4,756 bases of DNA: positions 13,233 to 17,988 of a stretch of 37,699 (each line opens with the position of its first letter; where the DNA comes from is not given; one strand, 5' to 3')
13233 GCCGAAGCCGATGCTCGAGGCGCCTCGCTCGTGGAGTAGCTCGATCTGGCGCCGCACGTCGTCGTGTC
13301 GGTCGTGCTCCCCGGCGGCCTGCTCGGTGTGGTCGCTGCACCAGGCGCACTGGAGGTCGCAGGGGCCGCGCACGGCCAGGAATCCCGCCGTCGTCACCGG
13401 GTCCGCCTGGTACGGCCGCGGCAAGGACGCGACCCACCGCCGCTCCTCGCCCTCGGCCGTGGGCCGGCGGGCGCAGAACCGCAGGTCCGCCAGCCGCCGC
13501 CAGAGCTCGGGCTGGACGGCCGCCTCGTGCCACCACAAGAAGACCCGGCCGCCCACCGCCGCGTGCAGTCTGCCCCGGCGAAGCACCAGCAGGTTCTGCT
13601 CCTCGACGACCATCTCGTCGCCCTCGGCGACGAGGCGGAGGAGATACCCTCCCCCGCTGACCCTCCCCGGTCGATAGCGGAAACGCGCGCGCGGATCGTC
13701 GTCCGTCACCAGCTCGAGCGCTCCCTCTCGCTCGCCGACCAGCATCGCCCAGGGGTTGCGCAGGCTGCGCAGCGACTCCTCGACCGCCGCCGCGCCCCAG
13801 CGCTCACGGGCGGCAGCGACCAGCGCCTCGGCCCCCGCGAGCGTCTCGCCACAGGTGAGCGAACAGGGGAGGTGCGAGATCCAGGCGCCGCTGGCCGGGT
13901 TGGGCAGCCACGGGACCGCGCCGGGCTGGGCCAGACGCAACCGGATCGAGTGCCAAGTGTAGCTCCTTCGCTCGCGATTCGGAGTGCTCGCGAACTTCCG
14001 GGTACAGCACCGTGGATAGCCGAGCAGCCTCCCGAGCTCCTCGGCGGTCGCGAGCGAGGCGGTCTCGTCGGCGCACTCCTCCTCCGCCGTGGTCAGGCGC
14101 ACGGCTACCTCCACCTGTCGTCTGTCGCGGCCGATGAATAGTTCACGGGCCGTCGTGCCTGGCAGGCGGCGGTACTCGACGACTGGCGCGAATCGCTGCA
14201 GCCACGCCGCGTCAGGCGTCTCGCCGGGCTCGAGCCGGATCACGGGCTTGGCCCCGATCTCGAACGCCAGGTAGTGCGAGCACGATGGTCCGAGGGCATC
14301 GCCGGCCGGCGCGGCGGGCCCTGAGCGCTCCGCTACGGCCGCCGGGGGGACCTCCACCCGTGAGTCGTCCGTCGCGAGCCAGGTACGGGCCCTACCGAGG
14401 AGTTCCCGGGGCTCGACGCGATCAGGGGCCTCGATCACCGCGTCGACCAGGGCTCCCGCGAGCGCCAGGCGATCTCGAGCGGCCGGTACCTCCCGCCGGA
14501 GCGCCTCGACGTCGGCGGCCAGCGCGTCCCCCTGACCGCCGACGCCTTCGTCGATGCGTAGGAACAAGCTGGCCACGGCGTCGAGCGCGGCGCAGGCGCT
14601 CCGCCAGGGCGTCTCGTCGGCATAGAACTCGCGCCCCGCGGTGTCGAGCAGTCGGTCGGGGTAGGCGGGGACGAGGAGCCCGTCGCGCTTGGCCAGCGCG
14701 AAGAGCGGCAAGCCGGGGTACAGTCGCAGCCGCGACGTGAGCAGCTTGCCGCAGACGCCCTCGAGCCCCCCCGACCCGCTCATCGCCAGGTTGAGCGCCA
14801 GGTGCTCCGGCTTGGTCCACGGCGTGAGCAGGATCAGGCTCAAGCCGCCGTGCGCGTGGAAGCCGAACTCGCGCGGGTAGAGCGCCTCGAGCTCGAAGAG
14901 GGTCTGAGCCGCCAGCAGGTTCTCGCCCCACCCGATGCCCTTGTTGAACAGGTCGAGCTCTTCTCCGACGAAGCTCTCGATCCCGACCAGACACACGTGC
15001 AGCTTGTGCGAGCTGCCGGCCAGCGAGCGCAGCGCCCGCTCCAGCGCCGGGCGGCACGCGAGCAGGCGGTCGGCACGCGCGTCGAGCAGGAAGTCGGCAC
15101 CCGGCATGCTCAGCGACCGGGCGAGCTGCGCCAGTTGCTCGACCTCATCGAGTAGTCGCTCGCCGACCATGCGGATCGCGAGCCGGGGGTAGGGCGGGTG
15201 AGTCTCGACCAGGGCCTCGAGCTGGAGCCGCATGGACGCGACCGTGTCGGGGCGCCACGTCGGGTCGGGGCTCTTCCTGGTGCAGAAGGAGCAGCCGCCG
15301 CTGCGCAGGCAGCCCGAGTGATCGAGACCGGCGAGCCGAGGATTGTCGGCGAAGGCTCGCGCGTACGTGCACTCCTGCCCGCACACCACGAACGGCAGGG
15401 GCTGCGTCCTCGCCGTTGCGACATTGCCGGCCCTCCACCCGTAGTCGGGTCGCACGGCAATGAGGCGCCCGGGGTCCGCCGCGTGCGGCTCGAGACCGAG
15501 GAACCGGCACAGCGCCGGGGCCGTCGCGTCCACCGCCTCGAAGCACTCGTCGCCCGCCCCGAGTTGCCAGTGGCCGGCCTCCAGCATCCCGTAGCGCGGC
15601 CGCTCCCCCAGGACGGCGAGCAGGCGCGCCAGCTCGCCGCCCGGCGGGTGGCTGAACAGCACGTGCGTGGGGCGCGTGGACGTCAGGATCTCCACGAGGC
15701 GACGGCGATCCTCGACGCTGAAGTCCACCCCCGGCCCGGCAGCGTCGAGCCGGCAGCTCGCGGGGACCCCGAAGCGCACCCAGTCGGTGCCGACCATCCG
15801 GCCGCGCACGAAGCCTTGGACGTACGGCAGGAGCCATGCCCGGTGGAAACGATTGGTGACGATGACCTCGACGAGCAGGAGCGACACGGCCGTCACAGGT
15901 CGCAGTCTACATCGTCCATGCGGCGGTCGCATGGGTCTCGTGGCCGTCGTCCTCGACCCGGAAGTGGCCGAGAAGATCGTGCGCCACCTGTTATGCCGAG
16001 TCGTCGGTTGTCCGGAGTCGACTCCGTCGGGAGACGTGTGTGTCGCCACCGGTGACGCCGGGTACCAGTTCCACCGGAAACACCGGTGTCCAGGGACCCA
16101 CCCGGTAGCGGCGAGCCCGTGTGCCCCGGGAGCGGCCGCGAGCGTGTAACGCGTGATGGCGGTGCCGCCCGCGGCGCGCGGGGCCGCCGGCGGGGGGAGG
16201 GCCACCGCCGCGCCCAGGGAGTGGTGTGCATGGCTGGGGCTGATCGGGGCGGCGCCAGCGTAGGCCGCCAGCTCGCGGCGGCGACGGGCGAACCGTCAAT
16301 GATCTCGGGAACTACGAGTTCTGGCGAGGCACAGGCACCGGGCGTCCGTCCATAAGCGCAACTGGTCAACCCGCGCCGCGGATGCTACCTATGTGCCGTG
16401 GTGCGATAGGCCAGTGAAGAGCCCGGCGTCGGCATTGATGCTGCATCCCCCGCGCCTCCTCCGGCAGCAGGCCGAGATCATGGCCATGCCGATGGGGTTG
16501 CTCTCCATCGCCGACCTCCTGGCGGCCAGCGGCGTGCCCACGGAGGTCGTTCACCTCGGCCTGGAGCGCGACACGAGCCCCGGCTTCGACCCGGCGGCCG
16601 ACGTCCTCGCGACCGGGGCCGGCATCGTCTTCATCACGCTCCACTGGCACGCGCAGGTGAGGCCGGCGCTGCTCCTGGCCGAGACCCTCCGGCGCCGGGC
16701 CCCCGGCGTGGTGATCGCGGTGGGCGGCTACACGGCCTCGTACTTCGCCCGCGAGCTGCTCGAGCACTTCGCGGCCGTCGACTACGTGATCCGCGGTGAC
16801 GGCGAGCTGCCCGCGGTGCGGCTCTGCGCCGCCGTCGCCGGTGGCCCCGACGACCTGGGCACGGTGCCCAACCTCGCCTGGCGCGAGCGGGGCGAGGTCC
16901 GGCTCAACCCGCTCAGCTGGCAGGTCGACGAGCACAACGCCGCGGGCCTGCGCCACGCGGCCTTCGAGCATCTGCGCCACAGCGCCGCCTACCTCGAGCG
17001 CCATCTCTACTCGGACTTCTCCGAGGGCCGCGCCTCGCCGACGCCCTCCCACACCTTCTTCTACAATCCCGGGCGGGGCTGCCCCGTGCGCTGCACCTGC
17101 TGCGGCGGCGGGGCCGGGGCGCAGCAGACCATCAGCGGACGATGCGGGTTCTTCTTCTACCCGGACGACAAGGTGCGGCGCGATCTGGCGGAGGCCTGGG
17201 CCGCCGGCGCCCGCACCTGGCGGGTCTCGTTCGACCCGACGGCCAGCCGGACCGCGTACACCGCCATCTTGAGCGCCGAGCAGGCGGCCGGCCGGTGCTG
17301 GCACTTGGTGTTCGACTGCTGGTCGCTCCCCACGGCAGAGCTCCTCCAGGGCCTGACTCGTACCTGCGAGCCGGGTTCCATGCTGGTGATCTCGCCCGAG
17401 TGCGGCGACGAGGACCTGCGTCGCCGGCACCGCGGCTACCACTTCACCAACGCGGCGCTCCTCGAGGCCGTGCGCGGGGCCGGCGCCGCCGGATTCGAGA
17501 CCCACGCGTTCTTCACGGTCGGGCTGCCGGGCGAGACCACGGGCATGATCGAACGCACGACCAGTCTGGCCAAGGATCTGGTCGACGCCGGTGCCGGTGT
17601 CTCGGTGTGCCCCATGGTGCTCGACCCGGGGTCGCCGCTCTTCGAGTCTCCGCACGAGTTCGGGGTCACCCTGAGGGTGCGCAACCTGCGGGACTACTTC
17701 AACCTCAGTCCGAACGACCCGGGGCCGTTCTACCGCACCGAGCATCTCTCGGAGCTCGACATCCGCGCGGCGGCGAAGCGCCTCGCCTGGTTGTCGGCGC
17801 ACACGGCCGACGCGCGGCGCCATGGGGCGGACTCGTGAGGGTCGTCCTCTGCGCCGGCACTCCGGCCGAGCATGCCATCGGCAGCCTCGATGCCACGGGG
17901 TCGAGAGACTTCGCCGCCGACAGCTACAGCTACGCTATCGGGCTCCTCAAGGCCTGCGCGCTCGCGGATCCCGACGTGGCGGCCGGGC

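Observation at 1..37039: Hyper-dense radical SAM supercluster with no recognisable substrate gene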

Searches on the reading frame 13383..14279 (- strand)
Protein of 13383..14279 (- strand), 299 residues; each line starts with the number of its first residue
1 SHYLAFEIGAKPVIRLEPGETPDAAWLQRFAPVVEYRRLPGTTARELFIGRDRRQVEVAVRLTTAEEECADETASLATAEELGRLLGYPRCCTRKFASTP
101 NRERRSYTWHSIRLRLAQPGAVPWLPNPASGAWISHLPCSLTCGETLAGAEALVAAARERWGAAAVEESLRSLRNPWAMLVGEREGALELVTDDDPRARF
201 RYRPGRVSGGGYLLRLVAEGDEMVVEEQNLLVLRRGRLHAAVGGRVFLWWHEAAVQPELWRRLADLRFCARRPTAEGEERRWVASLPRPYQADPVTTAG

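Call 94: predict_structure(alignment_id=A6)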
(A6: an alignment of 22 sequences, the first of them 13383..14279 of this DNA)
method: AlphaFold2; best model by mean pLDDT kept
length: 299 residues; sequences in the alignment: 22
mean_pLDDT: 89.3   pTM: 0.83
mean pLDDT of the five models: 89.3, 88.3, 88.2, 88.0, 87.5
residues with pLDDT >= 90: 220; 70-90: 49; 50-70: 14; < 50: 16
segments of 3 or more residues with pLDDT < 50: 276-280, 292-299
pLDDT, mean of each block of 10 residues (from residue 1): 90 90 80 92 93 97 92 89 96 93 87 96 95 93 98 97 96 97 92 96 96 96 96 98 96 97 87 50 51 46
secondary structure, 60 per line:
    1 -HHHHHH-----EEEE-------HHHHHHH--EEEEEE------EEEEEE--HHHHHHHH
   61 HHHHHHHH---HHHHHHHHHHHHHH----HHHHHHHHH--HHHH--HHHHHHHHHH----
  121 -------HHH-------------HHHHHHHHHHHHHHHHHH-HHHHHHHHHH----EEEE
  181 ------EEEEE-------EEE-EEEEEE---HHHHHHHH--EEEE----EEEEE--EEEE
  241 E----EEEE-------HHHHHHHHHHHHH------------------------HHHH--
elements in order: H2-7 E13-16 H24-30 E33-38 E45-50 H53-68 H72-85 H90-98 H101-104 H107-116 H144-161 H163-172 E177-180 E187-191 E199-201 E203-208 H212-219 E222-225 E230-234 E237-241 E246-249 H257-269 H294-297

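Call 96: fold_search(model_id=the predicted structure, library=pdb)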
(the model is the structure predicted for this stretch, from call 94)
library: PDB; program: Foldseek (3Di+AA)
matches with E <= 10: 266; with E <= 0.001: 0
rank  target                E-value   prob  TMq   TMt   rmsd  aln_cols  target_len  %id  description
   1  2guk_A                2.8e-02  1.00  0.24  0.56   4.3        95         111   23  Crystal Structure of the Conserved Protein of Unknown Function from Porphyromonas gingivalis (released 2006-05-30)
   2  2guk_B                3.6e-02  0.99  0.23  0.54   3.9        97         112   23  Crystal Structure of the Conserved Protein of Unknown Function from Porphyromonas gingivalis (released 2006-05-30)
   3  4r29_B                1.1e-01  0.90  0.23  0.32   5.1       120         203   13  Crystal structure of bacterial cysteine methyltransferase effector NleE (released 2014-12-03)
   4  4r29_A                2.1e-01  0.92  0.25  0.36   4.2       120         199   12  Crystal structure of bacterial cysteine methyltransferase effector NleE (released 2014-12-03)
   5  5wcj                  2.3e-01  0.28  0.11  0.14  10.1        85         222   21  Crystal Structure of Human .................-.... protein 13 in complex with SAH (released 2017-07-19)
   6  4r29_D                2.5e-01  0.91  0.26  0.37   4.3       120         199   12  Crystal structure of bacterial cysteine methyltransferase effector NleE (released 2014-12-03)
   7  4r29_C                3.1e-01  0.75  0.24  0.33   4.9       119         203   13  Crystal structure of bacterial cysteine methyltransferase effector NleE (released 2014-12-03)
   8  1u0a_A                5.2e-01  0.10  0.10  0.13  12.5       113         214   10  Crystal structure of the engineered beta-1,3-1,4-endoglucanase H(A16-M) in complex with beta-glucan tetrasaccharide (released 2005-09-06)
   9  8qgy_A                7.4e-01  0.04  0.14  0.07  14.1       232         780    9  Cryo-EM structure of C-terminally truncated Apoptosis signal-regulating kinase 1 (ASK1) (released 2024-04-03)
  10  6pl0_A                1.5e+00  0.08  0.10  0.05  15.8       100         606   15  Crystal structure of the dark-adapted full-length bacteriophytochrome XccBphP from Xanthomonas campestris in the Pr st (released 2020-12-30)
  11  8afk_B                1.5e+00  0.02  0.13  0.13  19.9       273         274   11  Structure of iRFP variant C15S/N136R/V256C in complex with phycocyanobilin (released 2023-08-16)
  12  5uyr_A                1.6e+00  0.03  0.11  0.07  21.4       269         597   12  Crystal structure of the dark-adapted full-length bacteriophytochrome XccBphP mutant D199A from Xanthomonas campestris (released 2018-02-28)
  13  5k0y_s                1.7e+00  0.06  0.09  0.18  15.8       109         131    8  m48S late-stage initiation complex, purified from rabbit reticulocytes lysates, displaying eIF2 ternary complex and eI (released 2016-07-13)
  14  3h0d_B                1.7e+00  0.02  0.09  0.16  16.0       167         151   12  Crystal structure of CtsR in complex with a 26bp DNA duplex (released 2009-06-30)
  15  5hsq                  1.7e+00  0.01  0.12  0.08  24.9       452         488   11  The surface engineered photosensory module (PAS-GAF-PHY) of the bacterial phytochrome Agp1 (AtBphP1) in the Pr form, chr (released 2016-08-03)
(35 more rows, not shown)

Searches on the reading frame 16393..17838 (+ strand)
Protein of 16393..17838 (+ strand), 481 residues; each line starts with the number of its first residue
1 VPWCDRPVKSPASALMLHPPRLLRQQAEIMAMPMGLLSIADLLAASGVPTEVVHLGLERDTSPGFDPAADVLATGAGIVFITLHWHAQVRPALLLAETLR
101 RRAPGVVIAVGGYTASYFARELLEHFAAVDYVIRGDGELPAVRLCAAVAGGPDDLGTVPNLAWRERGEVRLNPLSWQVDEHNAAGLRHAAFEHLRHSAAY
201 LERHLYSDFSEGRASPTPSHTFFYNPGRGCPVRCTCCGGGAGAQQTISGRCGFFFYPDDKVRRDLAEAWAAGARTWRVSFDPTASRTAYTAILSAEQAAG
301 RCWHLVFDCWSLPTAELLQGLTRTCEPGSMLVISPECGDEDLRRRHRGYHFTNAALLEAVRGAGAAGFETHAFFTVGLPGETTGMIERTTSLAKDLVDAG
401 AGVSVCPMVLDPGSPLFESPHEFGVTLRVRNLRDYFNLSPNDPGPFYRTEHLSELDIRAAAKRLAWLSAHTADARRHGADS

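Call 7: search_protein_families(library=pfam, proteins=[window:16393-17838:+], max_evalue=0.01)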
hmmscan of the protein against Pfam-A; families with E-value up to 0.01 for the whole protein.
window:16393-17838:+ (481 aa): 2 families
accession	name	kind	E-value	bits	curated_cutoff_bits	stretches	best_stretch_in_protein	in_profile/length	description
PF02310.24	B12-binding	-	2.8e-13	50.2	32.1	1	32-142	13-118/121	B12 binding domain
PF04055.27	Radical_SAM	-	1.7e-09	38.5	29.5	1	224-391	1-164/166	Radical SAM superfamily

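Call 10: search_protein_families(library=ncbifam, proteins=[window:16393-17838:+], max_evalue=0.001)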
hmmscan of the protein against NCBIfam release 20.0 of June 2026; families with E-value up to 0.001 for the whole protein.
window:16393-17838:+ (481 aa): 12 families
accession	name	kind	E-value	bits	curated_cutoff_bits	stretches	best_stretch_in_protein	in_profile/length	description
TIGR04190.1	B12_SAM_Ta0216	equivalog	4.1e-44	151.1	500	1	32-438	36-444/554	TIGR04190 family B12-binding domain/radical SAM domain protein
TIGR04367.1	HpnR_B12_rSAM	equivalog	4.8e-13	48.5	650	1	15-183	4-167/490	hopanoid C-3 methylase HpnR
TIGR03975.1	rSAM_ocin_1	subfamily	4.2e-12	45.4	281.85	1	69-172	122-225/606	RiPP maturation radical SAM C-methyltransferase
NF038361.1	rSAM_Sden_1168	equivalog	3.1e-09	35.9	575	1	81-240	146-301/560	Sden_1168 family B12-binding radical SAM P-methyltransferase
TIGR04013.1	B12_SAM_MJ_1487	hypoth_equivalog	4.5e-09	35.6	251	1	331-420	269-357/382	TIGR04013 family B12-binding domain/radical SAM domain-containing protein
TIGR03471.1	HpnJ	equivalog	2.1e-08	33.5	577.6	1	93-422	85-389/472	hopanoid biosynthesis associated radical SAM protein HpnJ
NF050148.1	rSAM_ApyD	equivalog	1.8e-07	29.9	750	1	91-180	89-178/645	RiPP biosynthesis radical SAM protein ApyD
TIGR04385.1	B12_rSAM_cofa1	equivalog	3.9e-07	29.7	450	1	91-180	85-170/438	B12 lower ligand biosynthesis radical SAM protein BzaD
TIGR02026.1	BchE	equivalog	8e-07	28.3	481.35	1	91-169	78-158/497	magnesium-protoporphyrin IX monomethyl ester anaerobic oxidative cyclase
TIGR04479.1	bcpD_PhpK_rSAM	subfamily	1.2e-05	23.9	600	0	314-393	330-406/504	PhpK family radical SAM P-methyltransferase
TIGR04295.1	B12_rSAM_oligo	hypoth_equivalog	2.7e-05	23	400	1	95-238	93-217/422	TIGR04295 family B12-binding domain-containing radical SAM protein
NF033712.0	B12_rSAM_KedN5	subfamily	3.1e-05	22.4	700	1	90-167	76-155/624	KedN5 family methylcobalamin-dependent radical SAM C-methyltransferase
